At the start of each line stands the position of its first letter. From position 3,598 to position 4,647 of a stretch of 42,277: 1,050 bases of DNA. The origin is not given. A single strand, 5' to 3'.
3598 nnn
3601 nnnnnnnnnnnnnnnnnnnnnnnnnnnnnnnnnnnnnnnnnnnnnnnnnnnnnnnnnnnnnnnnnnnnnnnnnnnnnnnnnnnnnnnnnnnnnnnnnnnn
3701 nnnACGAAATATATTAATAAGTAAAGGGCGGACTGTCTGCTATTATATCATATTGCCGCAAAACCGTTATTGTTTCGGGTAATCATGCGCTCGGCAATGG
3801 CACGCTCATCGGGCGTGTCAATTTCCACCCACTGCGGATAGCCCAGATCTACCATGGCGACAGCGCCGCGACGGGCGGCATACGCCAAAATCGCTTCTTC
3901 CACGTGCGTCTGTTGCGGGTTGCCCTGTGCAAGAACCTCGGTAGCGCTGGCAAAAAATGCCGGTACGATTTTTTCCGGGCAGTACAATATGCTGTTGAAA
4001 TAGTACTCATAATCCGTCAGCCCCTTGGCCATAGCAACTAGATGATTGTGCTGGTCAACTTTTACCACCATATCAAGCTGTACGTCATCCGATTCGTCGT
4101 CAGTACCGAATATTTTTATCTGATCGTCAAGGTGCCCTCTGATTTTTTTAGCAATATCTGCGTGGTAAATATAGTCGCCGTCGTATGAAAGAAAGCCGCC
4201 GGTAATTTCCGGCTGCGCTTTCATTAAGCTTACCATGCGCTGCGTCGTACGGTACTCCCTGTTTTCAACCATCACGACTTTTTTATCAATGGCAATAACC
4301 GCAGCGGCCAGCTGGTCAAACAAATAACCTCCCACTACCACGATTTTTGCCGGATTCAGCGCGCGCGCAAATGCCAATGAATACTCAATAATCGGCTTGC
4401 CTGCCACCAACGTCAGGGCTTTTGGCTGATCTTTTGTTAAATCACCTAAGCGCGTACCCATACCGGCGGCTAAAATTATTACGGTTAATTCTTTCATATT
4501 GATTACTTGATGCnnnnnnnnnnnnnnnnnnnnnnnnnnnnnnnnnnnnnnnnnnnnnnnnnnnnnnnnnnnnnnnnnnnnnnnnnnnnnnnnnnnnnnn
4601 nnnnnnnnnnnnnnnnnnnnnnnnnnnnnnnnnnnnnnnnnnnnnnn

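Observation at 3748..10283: Candidate nucleotide-activated cyclitol/polyol-phosphate pathway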

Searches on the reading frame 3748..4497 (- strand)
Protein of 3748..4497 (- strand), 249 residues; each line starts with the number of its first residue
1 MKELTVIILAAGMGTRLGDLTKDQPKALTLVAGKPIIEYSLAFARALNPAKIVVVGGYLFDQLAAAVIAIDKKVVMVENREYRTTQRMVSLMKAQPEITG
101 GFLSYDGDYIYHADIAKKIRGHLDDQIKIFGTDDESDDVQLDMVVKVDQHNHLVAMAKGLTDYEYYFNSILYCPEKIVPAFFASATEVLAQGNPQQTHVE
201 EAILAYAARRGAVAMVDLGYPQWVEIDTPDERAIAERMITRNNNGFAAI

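Call 5: search_protein_families(library=pfam, proteins=[window:3748-4497:-], max_evalue=0.01)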
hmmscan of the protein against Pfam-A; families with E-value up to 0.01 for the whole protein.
window:3748-4497:- (249 aa): 4 families
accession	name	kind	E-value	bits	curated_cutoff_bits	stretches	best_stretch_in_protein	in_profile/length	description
PF12804.13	NTP_transf_3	-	1.5e-10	42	27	1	6-122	1-110/160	MobA-like NTP transferase domain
PF00483.29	NTP_transferase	-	1.7e-07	31.5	21.2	1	6-55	2-52/245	Nucleotidyl transferase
PF01128.25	IspD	-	6e-06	26.6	27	1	5-90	2-84/221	2-C-methyl-D-erythritol 4-phosphate cytidylyltransferase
PF20202.4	DUF6564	-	0.0039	17.3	25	1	46-95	25-78/230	Domain of unknown function (DUF6564)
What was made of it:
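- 3748..4497 (-): Stand-alone nucleotidyltransferase (249 aa), LicC/PntC/IPCT-like. Role unresolved. Pfam NTP_transf_3 (call 5).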

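Call 6: search_protein_families(library=ncbifam, proteins=[window:3748-4497:-], max_evalue=0.01)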
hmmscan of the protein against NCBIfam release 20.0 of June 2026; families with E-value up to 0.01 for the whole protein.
window:3748-4497:- (249 aa): 32 families (the best 25 are shown)
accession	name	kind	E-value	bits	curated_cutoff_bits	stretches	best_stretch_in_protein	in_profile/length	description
NF041313.1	UDPGP_AglF_Halo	equivalog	7.4e-17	61.6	400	1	6-238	3-233/234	UTP--glucose-1-phosphate uridylyltransferase AglF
TIGR03992.1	Arch_glmU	subfamily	4.3e-15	55.5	292.1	1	6-136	3-134/393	bifunctional sugar-1-phosphate nucleotidylyltransferase/acetyltransferase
NF010932.0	PRK14352.1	equivalog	2.1e-12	46.5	611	1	2-91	5-91/488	bifunctional UDP-N-acetylglucosamine diphosphorylase/glucosamine-1-phosphate N-acetyltransferase GlmU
TIGR01173.1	glmU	equivalog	2e-11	43.4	366.85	1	5-94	2-87/452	bifunctional UDP-N-acetylglucosamine diphosphorylase/glucosamine-1-phosphate N-acetyltransferase GlmU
NF010933.0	PRK14353.1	equivalog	1.9e-10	40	505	1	2-91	4-90/453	bifunctional UDP-N-acetylglucosamine diphosphorylase/glucosamine-1-phosphate N-acetyltransferase GlmU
NF041135.1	IPPtranDIPPsyn_Thcocales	equivalog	6.5e-10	38.6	580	1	6-242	3-220/419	bifunctional L-myo-inositol-1-phosphate cytidylyltransferase/CDP-L-myo-inositol myo-inositolphosphotransferase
NF010935.0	PRK14355.1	equivalog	2.2e-09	36.5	718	1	1-108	1-105/459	bifunctional UDP-N-acetylglucosamine diphosphorylase/glucosamine-1-phosphate N-acetyltransferase GlmU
NF045697.1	MurNAcPUrMurU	equivalog_domain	1.1e-08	34.7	370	1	7-81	1-77/229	N-acetylmuramate alpha-1-phosphate uridylyltransferase MurU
NF045761.1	NAMPUrTaseMurU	equivalog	2.5e-08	34.1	250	1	6-67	3-64/226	N-acetylmuramate alpha-1-phosphate uridylyltransferase MurU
TIGR01208.1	rmlA_long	equivalog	2.6e-08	33.2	320.25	1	7-122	3-121/353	glucose-1-phosphate thymidylyltransferase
NF010940.0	PRK14360.1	equivalog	2.7e-08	32.8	602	1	4-108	2-103/452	bifunctional UDP-N-acetylglucosamine diphosphorylase/glucosamine-1-phosphate N-acetyltransferase GlmU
NF041173.1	Sug_nt_acttase_Thmprot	equivalog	3e-08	33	600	1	5-120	2-118/405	bifunctional sugar-1-phosphate nucleotidylyltransferase/acetyltransferase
NF010938.0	PRK14358.1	equivalog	4.6e-08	32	500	1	3-69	7-70/481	bifunctional N-acetylglucosamine-1-phosphate uridyltransferase/glucosamine-1-phosphate acetyltransferase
TIGR03310.1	matur_MocA_YgfJ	equivalog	3.3e-07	30.5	186.45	1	6-87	2-77/188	molybdenum cofactor cytidylyltransferase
NF010936.0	PRK14356.1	equivalog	7.5e-07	28.4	666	1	5-79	7-78/456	bifunctional UDP-N-acetylglucosamine diphosphorylase/glucosamine-1-phosphate N-acetyltransferase GlmU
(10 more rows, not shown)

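Call 50: search_solved_structures(query=window:3748-4497:-, max_evalue=0.001)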
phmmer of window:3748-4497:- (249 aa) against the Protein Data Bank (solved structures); distinct sequences matched with E-value up to 0.001: 10.
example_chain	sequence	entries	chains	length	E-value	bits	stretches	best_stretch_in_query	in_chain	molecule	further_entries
1jyk_A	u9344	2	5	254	3.8e-11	46.4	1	5-111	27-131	CTP:phosphocholine Cytidylyltransferase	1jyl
6pd1_A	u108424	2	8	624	4.4e-10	42.9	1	6-237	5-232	Nucleotidyl transferase/aminotransferase, class V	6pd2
6jq8_A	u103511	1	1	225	2.1e-07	34.1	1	6-156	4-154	Putative 6-deoxy-D-mannoheptose pathway protein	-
5xhw_A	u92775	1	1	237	5.5e-07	32.7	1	6-155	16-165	Putative 6-deoxy-D-mannoheptose pathway protein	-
4jd0_A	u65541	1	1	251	6.5e-07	32.5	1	6-231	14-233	Nucleotidyl transferase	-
4y7t_A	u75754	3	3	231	1.7e-05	27.9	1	6-63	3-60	Nucleotidyl transferase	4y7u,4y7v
9mh4_A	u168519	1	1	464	0.00038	23.4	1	4-63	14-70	Bifunctional protein GlmU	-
2ggo_A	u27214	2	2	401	0.00041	23.3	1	6-55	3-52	401aa long hypothetical glucose-1-phosphate thymidylyltransferase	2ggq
5z09_A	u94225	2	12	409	0.00042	23.3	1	6-55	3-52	Dual sugar-1-phosphate nucleotidylyltransferase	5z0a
7k47_A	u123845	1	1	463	0.00097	22.1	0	4-59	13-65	Bifunctional protein GlmU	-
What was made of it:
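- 3748..4497 (-): Best PDB matches are LicC (3.8e-11) and PntC (4.4e-10) (call 50).
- Closest known: CDP-ribitol synthase. Same: The stand-alone NTase's best PDB match is LicC (call 50).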
